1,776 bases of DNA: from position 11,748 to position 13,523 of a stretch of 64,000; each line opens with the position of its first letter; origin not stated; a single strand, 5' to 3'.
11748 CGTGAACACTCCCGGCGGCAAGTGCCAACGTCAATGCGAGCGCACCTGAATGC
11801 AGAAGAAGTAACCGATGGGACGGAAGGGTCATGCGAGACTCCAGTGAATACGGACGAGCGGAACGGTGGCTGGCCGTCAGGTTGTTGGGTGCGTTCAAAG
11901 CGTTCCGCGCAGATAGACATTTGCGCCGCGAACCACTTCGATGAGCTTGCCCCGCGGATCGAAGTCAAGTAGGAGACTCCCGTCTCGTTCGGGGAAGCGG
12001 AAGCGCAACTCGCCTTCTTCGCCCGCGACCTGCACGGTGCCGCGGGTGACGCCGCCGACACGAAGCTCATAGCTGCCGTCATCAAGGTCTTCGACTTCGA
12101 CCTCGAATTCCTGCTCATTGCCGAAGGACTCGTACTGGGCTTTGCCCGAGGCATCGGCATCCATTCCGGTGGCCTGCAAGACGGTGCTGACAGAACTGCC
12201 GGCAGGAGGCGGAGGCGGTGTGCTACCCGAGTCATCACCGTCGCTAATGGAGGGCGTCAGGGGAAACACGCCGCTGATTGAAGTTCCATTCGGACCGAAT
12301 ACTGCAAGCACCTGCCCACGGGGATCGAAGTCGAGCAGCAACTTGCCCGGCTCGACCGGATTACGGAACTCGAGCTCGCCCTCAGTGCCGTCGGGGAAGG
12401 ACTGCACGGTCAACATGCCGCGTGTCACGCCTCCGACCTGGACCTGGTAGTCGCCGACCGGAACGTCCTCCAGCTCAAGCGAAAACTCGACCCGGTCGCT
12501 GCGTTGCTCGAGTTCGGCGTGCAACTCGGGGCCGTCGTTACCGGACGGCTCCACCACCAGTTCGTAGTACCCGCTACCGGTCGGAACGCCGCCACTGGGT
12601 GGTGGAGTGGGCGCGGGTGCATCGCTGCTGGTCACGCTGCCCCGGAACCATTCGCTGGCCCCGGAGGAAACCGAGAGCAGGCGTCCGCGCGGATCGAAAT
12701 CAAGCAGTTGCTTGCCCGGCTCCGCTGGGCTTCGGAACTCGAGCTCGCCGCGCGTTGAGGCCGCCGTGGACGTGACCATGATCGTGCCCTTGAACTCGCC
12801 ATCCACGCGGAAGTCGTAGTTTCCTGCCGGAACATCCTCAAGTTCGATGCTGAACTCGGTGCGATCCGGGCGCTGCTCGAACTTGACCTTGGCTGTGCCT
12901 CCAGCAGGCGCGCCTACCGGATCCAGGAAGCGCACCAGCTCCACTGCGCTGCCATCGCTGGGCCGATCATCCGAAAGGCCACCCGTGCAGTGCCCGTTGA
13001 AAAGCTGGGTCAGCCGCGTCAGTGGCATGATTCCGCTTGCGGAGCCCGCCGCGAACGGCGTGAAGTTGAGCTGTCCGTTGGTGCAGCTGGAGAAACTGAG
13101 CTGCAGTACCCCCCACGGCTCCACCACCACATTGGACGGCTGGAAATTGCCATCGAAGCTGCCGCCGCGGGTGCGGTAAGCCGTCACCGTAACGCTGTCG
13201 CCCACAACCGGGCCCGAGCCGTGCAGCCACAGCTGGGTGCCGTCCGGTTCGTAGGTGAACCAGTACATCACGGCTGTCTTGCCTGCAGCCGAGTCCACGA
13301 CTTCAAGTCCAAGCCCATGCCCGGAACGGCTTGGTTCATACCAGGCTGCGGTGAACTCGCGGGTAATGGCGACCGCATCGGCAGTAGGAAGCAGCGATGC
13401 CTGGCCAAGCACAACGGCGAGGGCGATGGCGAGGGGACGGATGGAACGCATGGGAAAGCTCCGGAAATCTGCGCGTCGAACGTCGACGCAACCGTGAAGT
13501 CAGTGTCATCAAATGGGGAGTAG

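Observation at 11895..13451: Secreted protein built from three tandem ~105-aa repeats, co-translated with a second secreted repeat protein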

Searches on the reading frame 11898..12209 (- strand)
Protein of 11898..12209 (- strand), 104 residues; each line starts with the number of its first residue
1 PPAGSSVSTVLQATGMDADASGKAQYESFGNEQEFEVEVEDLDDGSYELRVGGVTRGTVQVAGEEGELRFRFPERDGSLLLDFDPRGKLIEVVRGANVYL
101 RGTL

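Call 38: predict_structure(alignment_id=A2)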
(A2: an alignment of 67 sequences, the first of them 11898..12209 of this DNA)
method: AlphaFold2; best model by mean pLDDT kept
length: 104 residues; sequences in the alignment: 67
mean_pLDDT: 97.0   pTM: 0.88
mean pLDDT of the five models: 97.0, 97.0, 97.0, 96.8, 96.6
residues with pLDDT >= 90: 101; 70-90: 1; 50-70: 2; < 50: 0
segments of 3 or more residues with pLDDT < 50: none
pLDDT, mean of each block of 10 residues (from residue 1): 88 96 98 98 98 98 98 97 98 98 98
secondary structure, 60 per line:
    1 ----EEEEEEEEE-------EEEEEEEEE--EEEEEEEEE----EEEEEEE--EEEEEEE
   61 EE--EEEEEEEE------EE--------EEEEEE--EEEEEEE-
elements in order: E5-13 E21-29 E32-40 E45-51 E54-62 E65-72 E89-94 E97-103

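Call 40: search_protein_representatives(alignment_id=A2)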
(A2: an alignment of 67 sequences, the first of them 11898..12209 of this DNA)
Query: 67 sequences, 110 profile positions. Proteins with E-value up to 0.001 (for the whole library): 1222; up to 1e-10: 612; up to 1e-30: 277. The best 150 are listed.
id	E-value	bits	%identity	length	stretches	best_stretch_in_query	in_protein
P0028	5.9e-169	566.7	-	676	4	2-109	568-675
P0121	1.6e-156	526.7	-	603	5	3-108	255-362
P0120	4.9e-142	480.1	-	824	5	4-109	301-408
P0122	1.7e-126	430.1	-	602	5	6-107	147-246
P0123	1.1e-124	424.2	-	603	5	4-106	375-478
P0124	8.0e-124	421.4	-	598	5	3-107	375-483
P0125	3.8e-123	419.3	-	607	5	4-107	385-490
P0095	3.2e-121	413.1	-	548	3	4-108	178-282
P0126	1.7e-119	407.5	-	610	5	3-108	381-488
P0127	8.6e-116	395.6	-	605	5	4-107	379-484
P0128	2.0e-115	394.4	-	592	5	3-107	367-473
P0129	2.5e-114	390.9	-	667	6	4-108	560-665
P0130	6.2e-114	389.6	-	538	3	3-109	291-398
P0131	8.2e-114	389.2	-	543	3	2-108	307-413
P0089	3.6e-112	383.9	-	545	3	5-108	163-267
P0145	9.2e-104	356.9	-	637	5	3-106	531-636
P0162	2.0e-94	326.8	-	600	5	2-107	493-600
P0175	4.0e-84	293.6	-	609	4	4-109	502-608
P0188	2.4e-76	268.6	-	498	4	9-104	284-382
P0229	1.7e-63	227.2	-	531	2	2-109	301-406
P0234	7.9e-62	221.9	-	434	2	6-107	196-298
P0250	2.3e-56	204.3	-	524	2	3-106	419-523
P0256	6.5e-55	199.6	-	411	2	5-107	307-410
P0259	1.7e-54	198.3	-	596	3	3-108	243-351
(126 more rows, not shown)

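Call 44: search_protein_families(library=pfam, alignment_id=A2, max_evalue=1)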
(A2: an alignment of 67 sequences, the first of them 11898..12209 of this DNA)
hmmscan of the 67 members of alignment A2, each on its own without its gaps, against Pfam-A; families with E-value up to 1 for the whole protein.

A. member 1, window:11898-12209:- (104 aa): 1 family
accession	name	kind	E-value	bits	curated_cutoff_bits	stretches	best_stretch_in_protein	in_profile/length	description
PF14250.11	AbrB-like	-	0.093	13.3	25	1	9-40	5-36/70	AbrB-like transcriptional regulator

B. families by the number of members that match (of 67 scanned): 29 families (the first 25 are shown)
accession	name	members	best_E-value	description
PF18675.7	HepII_C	7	0.0023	Heparinase II C-terminal domain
PF21139.3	BT_MCC_alpha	2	0.038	Methylcrotonyl-CoA carboxylase, alpha-subunit, BT domain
PF05748.17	Rubella_E1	2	0.04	Rubella membrane glycoprotein E1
PF18962.6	Por_Secre_tail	2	0.082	Secretion system C-terminal sorting domain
PF07865.16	DUF1652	2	0.24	Protein of unknown function (DUF1652)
PF18140.6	PCC_BT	1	0.0023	Propionyl-coenzyme A carboxylase BT domain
PF11596.13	DUF3246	1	0.018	Protein of unknown function (DUF3246)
PF19849.4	DUF6324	1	0.042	Family of unknown function (DUF6324)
PF14686.12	fn3_3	1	0.045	Polysaccharide lyase family 4, domain II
PF24170.1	Fn3-II_PB4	1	0.049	Straight fiber protein PB4 second Fn3-like domain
PF01965.30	DJ-1_PfpI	1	0.059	DJ-1/PfpI family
PF08462.16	Carmo_coat_C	1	0.063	Carmovirus coat protein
PF06428.16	Sec2p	1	0.07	GDP/GTP exchange factor Sec2p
PF14250.11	AbrB-like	1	0.093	AbrB-like transcriptional regulator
PF14524.12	Wzt_C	1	0.097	Wzt C-terminal domain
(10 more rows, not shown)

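Call 58: find_encoding_contigs(protein=P0121, flank=8000, max_places=3)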
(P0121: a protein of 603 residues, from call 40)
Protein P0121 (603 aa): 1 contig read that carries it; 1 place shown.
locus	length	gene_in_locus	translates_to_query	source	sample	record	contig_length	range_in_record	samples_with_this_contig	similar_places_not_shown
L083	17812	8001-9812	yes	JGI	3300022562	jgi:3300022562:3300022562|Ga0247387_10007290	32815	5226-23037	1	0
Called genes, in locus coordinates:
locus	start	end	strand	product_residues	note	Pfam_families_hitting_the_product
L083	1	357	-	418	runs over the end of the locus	-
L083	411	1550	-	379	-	PF13506:Glyco_transf_21 (weak), PF00535:Glycos_transf_2, PF13641:Glyco_tranf_2_3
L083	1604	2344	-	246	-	-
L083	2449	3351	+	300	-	PF00106:adh_short, PF08659:KR, PF13561:adh_short_C2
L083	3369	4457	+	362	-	PF13458:Peripla_BP_6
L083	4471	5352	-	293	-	PF08450:SGL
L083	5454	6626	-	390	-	PF00108:Thiolase_N, PF22691:Thiolase_C_1 (faint), PF02803:Thiolase_C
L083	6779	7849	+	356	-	-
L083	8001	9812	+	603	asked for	PF21868:GbpA_D3 (faint), PF28587:DUF8441 (faint)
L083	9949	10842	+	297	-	PF00685:Sulfotransfer_1, PF13469:Sulfotransfer_3 (faint)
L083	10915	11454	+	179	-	PF04075:F420H2_quin_red, PF01243:PNPOx_N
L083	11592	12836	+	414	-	PF00232:Glyco_hydro_1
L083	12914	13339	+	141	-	PF12840:HTH_20, PF25212:HVO_A0114 (weak)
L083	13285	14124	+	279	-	PF01135:PCMT, PF13489:Methyltransf_23, PF01209:Ubie_methyltran, PF06325:PrmA (weak), PF13847:Methyltransf_31, PF08241:Methyltransf_11, PF08242:Methyltransf_12, PF13649:Methyltransf_25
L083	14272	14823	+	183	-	-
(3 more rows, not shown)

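Call 71: search_protein_families(library=pfam, proteins=[P0229, P0250, P0234, P0256, P0259, P0175, P0162, P0188, P0145], max_evalue=0.01)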
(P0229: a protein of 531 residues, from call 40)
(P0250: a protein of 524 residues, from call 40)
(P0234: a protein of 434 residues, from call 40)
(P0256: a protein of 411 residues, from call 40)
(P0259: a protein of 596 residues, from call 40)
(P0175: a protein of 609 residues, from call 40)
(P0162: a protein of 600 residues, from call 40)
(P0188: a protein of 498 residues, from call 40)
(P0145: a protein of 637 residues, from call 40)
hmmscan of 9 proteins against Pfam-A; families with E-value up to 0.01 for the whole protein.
P0229 (531 aa): 3 families
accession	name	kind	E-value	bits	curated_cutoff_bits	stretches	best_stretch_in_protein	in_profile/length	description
PF18229.6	GcnA_N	-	1.5e-05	25.4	27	0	448-493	9-54/79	N-acetyl-beta-D-glucosaminidase N-terminal domain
PF18675.7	HepII_C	-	2.5e-05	24.6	26.1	0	318-362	27-71/88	Heparinase II C-terminal domain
PF04234.18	CopC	-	0.0079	17.6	23.3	0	309-346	36-72/92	CopC domain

P0250 (524 aa): 0 families

P0234 (434 aa): 0 families

P0256 (411 aa): 0 families

P0259 (596 aa): 0 families

P0175 (609 aa): 0 families

P0162 (600 aa): 0 families

P0188 (498 aa): 0 families

P0145 (637 aa): 0 families

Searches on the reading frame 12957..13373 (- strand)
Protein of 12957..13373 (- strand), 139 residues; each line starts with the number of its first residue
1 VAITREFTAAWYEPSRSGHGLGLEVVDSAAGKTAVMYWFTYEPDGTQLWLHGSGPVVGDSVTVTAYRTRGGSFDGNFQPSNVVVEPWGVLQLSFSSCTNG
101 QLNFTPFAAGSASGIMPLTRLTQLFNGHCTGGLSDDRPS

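Call 60: find_homologous_proteins(query=window:12957-13373:-, max_evalue=0.001)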
Query window:12957-13373:-: 31 candidates shared short words with the query, none scored E <= 0.001.
